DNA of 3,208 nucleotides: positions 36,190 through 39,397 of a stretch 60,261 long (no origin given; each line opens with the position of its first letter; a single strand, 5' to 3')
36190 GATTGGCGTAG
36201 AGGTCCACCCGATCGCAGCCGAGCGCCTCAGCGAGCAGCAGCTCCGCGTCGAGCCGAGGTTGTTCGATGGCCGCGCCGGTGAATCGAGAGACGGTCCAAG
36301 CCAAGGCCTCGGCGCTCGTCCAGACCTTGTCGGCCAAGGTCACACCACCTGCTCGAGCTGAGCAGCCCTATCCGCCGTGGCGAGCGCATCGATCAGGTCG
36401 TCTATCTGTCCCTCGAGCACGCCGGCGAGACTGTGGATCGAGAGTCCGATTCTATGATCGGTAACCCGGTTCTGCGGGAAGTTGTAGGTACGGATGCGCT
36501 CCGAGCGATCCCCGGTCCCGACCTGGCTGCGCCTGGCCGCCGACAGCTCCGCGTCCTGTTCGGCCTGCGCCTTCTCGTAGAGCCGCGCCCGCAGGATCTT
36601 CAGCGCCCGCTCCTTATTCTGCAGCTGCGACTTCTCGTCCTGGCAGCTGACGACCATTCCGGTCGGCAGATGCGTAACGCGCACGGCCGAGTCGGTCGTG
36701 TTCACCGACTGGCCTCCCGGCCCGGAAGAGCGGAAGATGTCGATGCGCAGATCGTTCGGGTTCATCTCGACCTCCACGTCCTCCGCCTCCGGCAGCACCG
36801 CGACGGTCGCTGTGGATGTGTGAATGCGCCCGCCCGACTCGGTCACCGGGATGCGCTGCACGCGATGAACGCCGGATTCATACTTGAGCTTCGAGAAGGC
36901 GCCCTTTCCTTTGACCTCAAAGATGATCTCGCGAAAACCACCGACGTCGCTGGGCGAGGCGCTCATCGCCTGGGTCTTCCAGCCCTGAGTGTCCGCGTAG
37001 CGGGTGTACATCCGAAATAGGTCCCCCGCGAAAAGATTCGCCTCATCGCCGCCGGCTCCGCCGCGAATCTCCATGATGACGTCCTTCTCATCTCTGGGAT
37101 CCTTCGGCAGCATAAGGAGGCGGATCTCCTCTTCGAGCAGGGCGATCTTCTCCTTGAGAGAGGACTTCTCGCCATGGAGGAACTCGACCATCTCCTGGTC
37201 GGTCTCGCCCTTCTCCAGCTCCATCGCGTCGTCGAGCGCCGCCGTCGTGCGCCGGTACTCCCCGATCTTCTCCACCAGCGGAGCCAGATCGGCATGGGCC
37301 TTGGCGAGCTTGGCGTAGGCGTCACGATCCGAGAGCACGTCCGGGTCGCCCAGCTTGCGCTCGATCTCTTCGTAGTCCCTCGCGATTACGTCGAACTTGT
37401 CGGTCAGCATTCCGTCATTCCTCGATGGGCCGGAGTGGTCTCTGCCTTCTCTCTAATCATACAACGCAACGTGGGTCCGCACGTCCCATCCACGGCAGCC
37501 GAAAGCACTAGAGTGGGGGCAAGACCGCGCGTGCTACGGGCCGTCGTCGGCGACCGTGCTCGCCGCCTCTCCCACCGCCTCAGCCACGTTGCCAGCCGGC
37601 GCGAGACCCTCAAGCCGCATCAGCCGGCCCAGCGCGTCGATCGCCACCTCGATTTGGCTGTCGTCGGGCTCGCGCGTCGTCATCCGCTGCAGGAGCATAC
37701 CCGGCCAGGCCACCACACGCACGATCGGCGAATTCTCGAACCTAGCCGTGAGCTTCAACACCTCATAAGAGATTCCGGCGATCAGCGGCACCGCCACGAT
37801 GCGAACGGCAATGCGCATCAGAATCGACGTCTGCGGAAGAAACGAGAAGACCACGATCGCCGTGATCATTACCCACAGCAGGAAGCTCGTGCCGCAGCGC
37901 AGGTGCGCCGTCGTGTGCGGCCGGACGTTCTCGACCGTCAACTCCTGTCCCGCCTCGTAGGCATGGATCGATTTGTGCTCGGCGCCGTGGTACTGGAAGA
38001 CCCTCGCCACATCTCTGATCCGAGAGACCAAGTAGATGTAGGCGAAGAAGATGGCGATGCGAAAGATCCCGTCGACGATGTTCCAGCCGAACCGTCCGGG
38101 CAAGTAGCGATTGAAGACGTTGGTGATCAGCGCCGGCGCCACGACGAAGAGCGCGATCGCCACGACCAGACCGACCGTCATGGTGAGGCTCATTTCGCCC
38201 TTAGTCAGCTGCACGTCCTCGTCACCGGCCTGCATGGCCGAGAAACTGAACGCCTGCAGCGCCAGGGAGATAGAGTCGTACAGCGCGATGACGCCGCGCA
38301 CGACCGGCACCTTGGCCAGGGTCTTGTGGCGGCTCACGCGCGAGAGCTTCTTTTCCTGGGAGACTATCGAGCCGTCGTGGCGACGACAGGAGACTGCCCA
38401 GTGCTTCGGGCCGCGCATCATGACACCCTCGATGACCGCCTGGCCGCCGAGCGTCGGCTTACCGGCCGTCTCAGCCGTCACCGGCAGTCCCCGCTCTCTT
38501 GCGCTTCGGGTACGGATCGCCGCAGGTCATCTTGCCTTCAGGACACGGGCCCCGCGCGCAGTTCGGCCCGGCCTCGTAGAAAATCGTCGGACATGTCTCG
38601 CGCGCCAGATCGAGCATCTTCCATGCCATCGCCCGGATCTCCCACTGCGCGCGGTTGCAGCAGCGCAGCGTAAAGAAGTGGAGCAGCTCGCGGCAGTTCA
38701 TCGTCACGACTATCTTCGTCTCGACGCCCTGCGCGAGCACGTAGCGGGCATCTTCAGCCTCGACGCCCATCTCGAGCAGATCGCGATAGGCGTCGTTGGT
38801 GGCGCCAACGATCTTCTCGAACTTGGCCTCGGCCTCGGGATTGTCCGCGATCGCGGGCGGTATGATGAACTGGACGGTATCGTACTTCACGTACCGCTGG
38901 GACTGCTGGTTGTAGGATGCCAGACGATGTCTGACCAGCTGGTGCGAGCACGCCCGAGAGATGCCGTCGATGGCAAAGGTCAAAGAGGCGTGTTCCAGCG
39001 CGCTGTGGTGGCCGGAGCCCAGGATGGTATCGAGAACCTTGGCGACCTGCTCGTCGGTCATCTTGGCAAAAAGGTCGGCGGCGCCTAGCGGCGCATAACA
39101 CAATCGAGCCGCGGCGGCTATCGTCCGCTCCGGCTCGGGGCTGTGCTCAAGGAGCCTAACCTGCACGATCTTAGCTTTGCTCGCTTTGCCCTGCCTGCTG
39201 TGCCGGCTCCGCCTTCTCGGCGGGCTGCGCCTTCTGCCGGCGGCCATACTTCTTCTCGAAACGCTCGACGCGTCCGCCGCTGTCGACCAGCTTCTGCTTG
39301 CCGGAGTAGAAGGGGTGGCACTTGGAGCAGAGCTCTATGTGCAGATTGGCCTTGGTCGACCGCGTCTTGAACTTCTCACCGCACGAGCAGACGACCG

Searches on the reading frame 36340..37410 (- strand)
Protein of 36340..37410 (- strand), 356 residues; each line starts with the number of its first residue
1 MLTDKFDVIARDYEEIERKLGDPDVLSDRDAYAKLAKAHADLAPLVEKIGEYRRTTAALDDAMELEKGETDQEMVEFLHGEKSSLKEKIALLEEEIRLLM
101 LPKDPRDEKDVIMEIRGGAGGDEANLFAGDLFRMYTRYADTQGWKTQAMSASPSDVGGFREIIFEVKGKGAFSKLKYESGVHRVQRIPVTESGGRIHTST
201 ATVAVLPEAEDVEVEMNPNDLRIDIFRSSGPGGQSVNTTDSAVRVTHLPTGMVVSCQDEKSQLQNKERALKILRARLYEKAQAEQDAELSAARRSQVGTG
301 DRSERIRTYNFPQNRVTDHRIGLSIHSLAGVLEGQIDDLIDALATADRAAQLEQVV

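Call 12: search_protein_families(library=pfam, proteins=[window:36340-37410:-], max_evalue=0.001)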
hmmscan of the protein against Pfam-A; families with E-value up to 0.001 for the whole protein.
window:36340-37410:- (356 aa): 2 families
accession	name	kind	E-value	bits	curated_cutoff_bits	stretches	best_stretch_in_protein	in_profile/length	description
PF03462.23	PCRF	-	7.4e-73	244.9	24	1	10-203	2-194/194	PCRF domain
PF00472.26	RF-1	-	1e-44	151.6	35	1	211-320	2-116/116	RF-1 domain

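Call 37: find_encoding_contigs(protein=window:36340-37410:-, flank=1000, max_places=3)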
Protein window:36340-37410:- (356 aa): no gene with exactly this product is on record in the collection.

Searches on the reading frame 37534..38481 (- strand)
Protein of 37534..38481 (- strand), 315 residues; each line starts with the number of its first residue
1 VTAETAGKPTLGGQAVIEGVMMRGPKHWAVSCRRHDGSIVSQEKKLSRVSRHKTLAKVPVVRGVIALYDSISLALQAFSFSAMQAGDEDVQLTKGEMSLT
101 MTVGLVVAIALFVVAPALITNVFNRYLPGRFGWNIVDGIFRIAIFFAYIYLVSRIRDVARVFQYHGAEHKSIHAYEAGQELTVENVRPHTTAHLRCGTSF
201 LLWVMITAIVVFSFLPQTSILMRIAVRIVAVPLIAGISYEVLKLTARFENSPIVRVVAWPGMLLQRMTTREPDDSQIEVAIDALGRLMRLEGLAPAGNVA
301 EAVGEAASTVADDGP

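Call 12: search_protein_families(library=pfam, proteins=[window:37534-38481:-], max_evalue=0.001)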
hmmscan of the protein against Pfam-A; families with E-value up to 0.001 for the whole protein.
window:37534-38481:- (315 aa): 1 family
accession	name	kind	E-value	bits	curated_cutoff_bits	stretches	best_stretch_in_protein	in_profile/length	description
PF07136.16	DUF1385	-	1.1e-83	280.5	22.1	1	58-288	1-225/227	Protein of unknown function (DUF1385)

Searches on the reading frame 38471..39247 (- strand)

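Call 13: search_protein_families(library=pfam, proteins=[window:38471-39247:-], max_evalue=0.001)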
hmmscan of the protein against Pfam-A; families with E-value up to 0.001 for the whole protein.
window:38471-39247:- (258 aa): 1 family
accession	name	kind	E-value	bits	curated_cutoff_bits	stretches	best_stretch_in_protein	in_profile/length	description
PF02511.20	Thy1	-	2.5e-75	252.9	24.8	1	31-221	1-191/191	Thymidylate synthase complementing protein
